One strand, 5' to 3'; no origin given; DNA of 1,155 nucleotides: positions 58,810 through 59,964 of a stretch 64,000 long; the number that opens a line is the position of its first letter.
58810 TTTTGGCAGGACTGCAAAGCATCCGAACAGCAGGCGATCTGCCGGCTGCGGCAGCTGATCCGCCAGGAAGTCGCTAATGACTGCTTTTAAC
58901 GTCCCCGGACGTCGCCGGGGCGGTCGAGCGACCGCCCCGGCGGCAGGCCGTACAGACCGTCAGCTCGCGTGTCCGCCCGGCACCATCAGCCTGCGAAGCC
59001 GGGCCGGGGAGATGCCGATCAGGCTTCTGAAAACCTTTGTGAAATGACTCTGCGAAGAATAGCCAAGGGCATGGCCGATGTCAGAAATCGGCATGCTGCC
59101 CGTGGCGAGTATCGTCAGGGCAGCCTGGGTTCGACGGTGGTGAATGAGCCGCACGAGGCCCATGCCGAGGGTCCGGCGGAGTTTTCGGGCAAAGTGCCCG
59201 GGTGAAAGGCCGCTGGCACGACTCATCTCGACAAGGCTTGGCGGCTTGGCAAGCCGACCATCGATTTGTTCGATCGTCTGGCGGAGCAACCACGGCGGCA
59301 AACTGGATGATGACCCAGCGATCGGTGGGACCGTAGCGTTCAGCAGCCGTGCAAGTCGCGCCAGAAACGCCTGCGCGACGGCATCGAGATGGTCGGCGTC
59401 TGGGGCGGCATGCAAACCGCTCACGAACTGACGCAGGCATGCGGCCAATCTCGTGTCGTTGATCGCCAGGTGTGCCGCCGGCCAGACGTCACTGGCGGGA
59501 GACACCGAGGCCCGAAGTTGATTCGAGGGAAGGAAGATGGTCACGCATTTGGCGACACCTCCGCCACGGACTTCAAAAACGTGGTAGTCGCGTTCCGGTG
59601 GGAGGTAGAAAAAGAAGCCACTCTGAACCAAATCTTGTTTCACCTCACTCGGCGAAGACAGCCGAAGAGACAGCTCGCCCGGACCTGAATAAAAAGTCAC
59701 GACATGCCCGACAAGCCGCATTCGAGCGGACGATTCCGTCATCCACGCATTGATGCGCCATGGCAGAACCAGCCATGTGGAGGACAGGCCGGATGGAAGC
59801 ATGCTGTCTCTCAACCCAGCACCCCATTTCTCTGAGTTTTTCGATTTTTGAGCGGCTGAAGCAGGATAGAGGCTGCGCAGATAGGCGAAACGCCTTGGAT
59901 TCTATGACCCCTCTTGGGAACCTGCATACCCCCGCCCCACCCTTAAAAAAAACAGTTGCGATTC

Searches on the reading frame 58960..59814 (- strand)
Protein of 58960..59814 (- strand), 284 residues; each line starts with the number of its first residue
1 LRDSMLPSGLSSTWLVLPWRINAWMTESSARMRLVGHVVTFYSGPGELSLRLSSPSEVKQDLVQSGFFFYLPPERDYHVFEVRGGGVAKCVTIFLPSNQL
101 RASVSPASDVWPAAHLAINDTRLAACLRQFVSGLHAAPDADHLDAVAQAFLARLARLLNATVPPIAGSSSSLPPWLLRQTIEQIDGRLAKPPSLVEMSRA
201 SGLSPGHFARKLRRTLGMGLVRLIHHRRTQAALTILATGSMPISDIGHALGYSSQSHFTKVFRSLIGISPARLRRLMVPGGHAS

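Call 3: search_protein_families(library=pfam, proteins=[window:58960-59814:-], max_evalue=0.01)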
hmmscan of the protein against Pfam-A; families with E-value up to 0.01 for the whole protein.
window:58960-59814:- (284 aa): 2 families
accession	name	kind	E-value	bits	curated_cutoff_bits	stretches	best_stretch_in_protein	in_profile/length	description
PF12833.13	HTH_18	-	1.2e-18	67.6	33.6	1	198-275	2-79/80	Helix-turn-helix domain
PF00165.29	HTH_AraC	-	2.1e-14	53.6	26.6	1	237-274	2-41/42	Bacterial regulatory helix-turn-helix proteins, AraC family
